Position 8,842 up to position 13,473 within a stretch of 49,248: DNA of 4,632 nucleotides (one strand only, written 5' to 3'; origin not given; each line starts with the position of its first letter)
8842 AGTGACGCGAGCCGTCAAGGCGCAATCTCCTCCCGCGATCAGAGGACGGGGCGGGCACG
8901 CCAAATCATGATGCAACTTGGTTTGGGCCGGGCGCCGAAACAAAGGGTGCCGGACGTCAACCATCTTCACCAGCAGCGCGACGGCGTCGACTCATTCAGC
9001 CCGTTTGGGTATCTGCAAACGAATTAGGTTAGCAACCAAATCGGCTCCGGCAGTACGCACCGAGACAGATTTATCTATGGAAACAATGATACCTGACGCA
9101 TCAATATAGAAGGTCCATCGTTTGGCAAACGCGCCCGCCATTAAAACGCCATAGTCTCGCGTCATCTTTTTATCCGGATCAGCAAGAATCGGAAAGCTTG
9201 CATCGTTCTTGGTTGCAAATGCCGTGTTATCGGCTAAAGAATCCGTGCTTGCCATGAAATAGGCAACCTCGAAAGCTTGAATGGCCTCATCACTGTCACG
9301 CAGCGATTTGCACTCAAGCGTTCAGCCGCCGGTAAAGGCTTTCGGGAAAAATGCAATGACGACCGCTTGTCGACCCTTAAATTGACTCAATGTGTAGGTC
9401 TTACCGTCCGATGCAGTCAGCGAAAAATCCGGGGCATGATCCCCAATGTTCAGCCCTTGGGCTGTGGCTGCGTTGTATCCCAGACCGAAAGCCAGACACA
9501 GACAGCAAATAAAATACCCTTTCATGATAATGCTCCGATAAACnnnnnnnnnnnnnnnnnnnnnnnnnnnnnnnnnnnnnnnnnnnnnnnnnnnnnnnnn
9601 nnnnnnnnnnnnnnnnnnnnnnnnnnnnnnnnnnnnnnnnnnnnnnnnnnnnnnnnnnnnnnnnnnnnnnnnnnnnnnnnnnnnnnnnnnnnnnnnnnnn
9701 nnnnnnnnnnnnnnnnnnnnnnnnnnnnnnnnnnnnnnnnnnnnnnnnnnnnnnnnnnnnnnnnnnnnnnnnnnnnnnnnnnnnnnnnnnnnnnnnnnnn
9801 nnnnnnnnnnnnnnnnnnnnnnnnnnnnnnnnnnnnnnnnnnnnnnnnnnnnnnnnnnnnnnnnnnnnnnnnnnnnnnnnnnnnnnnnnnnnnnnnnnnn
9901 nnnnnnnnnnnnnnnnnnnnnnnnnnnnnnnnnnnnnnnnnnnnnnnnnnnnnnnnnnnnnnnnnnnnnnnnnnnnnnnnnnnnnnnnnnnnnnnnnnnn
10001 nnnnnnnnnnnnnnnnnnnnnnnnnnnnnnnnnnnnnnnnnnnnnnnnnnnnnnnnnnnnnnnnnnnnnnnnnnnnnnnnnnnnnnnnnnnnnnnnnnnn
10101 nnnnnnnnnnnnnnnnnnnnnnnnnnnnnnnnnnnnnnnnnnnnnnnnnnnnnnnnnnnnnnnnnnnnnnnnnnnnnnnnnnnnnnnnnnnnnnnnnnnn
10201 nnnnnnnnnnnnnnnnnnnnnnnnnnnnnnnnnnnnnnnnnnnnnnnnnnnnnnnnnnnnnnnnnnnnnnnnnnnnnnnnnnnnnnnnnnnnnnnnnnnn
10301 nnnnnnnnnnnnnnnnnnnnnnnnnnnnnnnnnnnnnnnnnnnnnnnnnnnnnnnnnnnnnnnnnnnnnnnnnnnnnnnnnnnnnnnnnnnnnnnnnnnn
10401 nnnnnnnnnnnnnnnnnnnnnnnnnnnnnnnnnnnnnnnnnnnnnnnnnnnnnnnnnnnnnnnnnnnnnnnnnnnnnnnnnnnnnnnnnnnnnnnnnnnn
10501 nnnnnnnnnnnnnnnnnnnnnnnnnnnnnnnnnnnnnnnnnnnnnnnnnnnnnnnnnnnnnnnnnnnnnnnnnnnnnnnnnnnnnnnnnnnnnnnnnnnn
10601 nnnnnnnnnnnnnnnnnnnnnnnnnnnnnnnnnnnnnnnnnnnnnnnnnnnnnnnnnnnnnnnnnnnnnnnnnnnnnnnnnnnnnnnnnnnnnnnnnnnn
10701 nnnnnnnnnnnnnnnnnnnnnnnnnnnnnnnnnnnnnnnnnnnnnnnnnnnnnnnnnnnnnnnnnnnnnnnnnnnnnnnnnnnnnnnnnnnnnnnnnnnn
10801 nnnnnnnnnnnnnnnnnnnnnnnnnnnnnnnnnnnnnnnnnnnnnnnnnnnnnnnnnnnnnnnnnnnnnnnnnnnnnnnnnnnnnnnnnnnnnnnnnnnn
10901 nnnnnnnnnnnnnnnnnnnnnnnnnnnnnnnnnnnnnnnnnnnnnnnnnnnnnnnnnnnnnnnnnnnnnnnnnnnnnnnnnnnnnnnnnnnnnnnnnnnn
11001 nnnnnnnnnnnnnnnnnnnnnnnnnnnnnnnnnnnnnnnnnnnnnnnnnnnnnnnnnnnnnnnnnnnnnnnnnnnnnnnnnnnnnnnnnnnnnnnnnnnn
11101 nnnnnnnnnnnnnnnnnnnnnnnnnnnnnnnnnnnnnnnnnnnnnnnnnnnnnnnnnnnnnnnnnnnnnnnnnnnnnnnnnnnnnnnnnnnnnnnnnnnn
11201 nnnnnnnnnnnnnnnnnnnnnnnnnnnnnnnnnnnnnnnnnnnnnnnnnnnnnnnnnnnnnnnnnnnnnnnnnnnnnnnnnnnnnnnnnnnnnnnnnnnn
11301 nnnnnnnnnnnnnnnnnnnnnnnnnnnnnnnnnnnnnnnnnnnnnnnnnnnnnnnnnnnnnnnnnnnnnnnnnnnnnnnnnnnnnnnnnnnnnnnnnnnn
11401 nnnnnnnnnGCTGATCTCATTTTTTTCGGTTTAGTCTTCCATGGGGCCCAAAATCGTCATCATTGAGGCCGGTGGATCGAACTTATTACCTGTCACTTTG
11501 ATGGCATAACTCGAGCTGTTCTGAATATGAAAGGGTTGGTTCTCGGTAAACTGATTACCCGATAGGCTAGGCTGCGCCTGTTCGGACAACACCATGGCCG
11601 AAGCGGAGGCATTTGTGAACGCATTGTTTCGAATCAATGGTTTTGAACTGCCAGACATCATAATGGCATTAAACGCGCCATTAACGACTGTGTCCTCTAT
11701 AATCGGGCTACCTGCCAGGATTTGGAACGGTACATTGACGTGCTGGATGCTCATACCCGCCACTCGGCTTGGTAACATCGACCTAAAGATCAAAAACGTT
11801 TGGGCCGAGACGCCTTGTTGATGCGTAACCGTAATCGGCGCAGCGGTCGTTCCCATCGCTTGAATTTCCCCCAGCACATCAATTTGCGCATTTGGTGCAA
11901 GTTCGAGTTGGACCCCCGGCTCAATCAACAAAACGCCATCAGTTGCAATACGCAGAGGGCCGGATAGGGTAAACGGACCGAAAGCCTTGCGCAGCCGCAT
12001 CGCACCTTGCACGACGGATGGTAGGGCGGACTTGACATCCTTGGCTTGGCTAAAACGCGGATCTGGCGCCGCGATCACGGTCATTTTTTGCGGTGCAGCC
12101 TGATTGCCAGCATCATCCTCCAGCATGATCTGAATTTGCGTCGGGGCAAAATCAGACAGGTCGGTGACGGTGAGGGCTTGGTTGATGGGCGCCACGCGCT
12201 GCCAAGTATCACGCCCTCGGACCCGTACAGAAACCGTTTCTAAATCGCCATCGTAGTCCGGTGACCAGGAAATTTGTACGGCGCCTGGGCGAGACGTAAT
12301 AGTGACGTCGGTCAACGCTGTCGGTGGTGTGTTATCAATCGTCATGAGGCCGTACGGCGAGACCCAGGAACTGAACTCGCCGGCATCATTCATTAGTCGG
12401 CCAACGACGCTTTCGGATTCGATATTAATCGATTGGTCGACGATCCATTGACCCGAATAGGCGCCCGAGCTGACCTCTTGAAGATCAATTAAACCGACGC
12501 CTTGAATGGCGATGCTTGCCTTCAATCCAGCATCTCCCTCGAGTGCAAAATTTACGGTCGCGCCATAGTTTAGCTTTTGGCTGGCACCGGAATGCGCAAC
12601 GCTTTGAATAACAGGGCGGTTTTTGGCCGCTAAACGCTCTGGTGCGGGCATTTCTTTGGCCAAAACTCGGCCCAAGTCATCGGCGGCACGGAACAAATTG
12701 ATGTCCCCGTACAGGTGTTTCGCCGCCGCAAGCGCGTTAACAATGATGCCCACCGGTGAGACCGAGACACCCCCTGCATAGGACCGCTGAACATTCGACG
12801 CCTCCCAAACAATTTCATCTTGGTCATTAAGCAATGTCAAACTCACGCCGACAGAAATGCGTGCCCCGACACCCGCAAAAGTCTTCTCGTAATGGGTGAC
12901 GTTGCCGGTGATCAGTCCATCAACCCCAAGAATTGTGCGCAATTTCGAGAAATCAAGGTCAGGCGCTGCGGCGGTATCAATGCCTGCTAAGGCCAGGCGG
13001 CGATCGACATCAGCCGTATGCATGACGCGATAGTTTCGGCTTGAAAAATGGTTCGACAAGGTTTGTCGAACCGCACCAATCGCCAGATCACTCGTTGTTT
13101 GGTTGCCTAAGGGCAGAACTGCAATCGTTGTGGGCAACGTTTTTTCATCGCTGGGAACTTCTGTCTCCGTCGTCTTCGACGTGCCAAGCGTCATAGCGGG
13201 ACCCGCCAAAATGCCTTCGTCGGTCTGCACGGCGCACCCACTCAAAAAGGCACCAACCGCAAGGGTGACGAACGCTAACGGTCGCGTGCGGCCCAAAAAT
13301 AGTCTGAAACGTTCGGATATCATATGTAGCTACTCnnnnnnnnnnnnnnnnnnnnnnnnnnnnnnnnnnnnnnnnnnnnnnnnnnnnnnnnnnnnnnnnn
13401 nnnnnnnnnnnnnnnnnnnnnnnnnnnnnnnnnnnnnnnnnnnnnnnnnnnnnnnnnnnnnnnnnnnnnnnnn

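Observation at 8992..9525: Selenocysteine-containing exported peroxiredoxin hidden as two ORFs split by an in-frame UGA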

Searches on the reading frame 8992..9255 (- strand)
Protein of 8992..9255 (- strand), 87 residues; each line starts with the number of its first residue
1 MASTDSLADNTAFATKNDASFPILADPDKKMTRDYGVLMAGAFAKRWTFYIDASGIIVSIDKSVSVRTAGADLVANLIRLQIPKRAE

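Call 52: list_cluster_members(proteins=[window:8992-9255:-, window:9322-9525:-])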
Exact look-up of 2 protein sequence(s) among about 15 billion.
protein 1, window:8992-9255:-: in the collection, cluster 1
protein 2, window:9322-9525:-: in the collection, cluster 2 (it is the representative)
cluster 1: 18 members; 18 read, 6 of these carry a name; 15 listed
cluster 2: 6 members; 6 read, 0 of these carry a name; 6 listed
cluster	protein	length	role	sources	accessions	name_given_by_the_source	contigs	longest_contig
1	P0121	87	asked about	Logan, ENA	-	-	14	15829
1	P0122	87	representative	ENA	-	-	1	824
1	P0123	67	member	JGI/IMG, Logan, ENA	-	peroxiredoxin Q/BCP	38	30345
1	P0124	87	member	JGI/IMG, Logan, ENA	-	peroxiredoxin Q/BCP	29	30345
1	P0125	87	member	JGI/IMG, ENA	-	peroxiredoxin Q/BCP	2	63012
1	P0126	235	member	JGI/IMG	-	peroxiredoxin Q/BCP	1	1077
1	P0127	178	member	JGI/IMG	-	peroxiredoxin Q/BCP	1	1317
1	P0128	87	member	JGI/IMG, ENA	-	peroxiredoxin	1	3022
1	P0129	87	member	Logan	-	-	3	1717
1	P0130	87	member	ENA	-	-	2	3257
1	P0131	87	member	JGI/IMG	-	-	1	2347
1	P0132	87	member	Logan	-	-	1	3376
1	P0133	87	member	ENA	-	-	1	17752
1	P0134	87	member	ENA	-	-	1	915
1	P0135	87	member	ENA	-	-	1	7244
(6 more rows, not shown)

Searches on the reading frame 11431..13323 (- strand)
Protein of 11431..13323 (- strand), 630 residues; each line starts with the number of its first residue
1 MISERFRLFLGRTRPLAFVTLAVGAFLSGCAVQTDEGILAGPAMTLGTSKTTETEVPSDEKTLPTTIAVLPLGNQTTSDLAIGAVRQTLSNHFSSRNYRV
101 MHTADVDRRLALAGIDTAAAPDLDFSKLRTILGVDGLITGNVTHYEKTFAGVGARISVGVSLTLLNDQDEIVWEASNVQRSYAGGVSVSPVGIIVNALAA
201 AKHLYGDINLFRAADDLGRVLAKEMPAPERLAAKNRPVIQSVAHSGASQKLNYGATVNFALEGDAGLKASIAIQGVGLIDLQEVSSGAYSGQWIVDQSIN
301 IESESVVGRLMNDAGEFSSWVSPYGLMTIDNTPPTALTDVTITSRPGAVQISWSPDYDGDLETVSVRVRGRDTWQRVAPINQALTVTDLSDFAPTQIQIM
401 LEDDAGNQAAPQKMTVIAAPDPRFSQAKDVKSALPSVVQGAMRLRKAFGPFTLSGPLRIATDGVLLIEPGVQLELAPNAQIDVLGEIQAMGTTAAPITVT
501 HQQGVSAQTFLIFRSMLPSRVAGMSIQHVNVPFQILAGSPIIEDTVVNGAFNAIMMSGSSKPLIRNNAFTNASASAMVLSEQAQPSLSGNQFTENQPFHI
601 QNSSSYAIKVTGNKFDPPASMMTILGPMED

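Call 9: search_protein_families(library=pfam, proteins=[window:11431-13323:-])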
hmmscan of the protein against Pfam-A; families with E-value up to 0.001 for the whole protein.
window:11431-13323:- (630 aa): 4 families
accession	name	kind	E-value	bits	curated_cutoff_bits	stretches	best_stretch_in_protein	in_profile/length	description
PF13229.12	Beta_helix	-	1.3e-07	31.8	25.9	1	540-615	34-110/158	Right handed beta helix region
PF05643.16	GNA1162-like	-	2.5e-06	27.6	25.9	1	62-197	9-147/185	Putative lipoprotein GNA1162-like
PF05048.19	NosD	-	2.9e-06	27.3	23.6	1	541-615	94-169/212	Periplasmic copper-binding protein (NosD)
PF16323.11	DUF4959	-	8.7e-06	26.5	32.9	1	328-416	13-104/106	Domain of unknown function (DUF4959)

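Call 10: search_protein_families(library=ncbifam, proteins=[window:11431-13323:-])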
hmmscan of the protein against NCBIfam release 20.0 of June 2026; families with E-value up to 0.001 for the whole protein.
window:11431-13323:- (630 aa): 1 family
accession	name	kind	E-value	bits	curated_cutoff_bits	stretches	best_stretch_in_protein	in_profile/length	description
TIGR04247.1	NosD_copper_fam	subfamily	0.00022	19.9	300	0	542-605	232-294/377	nitrous oxide reductase family maturation protein NosD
